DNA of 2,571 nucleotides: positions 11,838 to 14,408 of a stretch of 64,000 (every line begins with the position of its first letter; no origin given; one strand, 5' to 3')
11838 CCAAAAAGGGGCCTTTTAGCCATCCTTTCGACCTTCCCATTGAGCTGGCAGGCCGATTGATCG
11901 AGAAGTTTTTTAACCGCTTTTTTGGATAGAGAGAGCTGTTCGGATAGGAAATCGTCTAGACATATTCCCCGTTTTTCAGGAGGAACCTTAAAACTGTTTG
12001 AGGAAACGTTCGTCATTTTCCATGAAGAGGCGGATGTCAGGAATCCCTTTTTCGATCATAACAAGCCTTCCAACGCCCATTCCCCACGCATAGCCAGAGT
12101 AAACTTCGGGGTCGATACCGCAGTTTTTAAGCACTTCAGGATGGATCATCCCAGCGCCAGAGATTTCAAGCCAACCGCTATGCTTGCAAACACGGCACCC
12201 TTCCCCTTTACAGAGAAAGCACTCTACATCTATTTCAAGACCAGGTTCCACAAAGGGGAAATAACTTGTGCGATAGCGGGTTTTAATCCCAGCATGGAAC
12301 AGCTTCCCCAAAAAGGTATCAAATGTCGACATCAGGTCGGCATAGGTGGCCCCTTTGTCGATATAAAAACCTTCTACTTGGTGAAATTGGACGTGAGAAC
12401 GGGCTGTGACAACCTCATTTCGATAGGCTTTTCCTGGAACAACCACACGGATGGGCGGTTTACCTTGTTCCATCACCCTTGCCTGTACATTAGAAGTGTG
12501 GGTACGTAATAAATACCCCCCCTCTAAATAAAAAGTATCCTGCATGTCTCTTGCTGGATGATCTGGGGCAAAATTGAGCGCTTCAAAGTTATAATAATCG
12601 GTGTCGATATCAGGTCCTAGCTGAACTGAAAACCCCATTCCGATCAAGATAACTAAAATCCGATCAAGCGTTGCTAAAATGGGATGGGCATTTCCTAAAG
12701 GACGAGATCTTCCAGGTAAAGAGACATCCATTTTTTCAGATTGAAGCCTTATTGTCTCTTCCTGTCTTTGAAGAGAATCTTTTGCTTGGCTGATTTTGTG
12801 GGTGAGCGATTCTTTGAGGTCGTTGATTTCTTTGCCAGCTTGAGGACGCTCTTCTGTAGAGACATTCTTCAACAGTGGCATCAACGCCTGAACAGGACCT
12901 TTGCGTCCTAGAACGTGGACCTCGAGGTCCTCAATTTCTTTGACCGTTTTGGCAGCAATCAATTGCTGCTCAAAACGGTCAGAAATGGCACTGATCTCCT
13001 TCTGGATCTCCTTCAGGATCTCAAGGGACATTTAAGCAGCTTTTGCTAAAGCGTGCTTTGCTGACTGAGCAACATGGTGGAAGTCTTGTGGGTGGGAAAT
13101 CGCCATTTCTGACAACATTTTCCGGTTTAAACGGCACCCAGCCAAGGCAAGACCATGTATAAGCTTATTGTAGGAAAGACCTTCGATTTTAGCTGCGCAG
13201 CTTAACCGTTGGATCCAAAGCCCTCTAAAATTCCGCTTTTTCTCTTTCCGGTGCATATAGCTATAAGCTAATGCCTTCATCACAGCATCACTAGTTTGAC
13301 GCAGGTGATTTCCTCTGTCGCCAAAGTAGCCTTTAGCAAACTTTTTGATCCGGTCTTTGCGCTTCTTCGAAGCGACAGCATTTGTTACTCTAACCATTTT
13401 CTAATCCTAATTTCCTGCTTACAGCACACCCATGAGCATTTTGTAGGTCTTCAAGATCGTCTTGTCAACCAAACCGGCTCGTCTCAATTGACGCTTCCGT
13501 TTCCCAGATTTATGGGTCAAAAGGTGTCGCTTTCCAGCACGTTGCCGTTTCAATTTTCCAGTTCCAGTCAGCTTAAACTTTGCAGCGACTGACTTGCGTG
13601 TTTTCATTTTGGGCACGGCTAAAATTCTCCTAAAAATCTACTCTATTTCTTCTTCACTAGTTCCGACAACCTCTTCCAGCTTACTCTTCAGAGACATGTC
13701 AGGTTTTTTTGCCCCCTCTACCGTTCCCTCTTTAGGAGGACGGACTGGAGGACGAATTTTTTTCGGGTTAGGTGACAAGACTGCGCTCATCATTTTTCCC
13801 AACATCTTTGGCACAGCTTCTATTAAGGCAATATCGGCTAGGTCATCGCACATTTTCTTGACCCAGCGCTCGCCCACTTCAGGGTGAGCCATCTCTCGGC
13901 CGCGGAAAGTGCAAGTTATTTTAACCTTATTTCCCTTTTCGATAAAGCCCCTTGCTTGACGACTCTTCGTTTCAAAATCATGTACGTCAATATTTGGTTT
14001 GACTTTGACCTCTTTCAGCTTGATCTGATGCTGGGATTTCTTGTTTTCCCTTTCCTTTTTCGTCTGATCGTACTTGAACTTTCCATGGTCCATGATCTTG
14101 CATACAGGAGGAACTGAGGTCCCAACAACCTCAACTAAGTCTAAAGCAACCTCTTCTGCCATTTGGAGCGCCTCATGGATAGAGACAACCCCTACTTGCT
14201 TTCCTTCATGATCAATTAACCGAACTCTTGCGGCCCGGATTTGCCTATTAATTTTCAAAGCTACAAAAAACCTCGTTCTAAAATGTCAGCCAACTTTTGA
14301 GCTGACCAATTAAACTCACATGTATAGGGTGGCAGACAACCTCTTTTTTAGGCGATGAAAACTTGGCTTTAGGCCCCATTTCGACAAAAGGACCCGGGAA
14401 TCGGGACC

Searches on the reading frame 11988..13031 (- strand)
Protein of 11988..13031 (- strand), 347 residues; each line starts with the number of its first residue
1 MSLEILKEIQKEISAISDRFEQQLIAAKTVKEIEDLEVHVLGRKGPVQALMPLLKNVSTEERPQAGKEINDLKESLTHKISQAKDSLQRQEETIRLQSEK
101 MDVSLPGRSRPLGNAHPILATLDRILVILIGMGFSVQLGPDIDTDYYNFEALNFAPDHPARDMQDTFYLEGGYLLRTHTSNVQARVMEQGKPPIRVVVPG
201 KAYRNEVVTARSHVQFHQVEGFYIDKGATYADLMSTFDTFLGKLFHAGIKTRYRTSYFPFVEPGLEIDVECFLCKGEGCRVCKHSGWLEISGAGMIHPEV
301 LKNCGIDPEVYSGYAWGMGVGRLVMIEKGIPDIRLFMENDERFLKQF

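Call 69: search_protein_families(library=pfam, proteins=[window:11988-13031:-], max_evalue=0.0001)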
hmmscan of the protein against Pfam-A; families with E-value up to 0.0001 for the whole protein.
window:11988-13031:- (347 aa): 2 families
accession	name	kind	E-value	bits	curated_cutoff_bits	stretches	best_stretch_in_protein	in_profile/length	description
PF01409.25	tRNA-synt_2d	-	3.4e-87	292.4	19.8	1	100-347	1-246/246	tRNA synthetases class II core domain (F)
PF02912.23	Phe_tRNA-synt_N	-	5.6e-17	61.9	22.3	1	29-95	2-68/69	Aminoacyl tRNA synthetase class II, N-terminal domain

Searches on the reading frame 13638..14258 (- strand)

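Call 70: search_protein_families(library=pfam, proteins=[window:13638-14258:-], max_evalue=0.0001)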
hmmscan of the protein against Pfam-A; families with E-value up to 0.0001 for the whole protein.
window:13638-14258:- (206 aa): 2 families
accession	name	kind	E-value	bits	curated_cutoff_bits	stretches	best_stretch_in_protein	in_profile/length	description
PF00707.27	IF3_C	-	6.9e-32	109.7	34.8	1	79-164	1-86/86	Translation initiation factor IF-3, C-terminal domain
PF05198.21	IF3_N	-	2.3e-31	108.2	26.9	1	3-72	1-70/70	Translation initiation factor IF-3, N-terminal domain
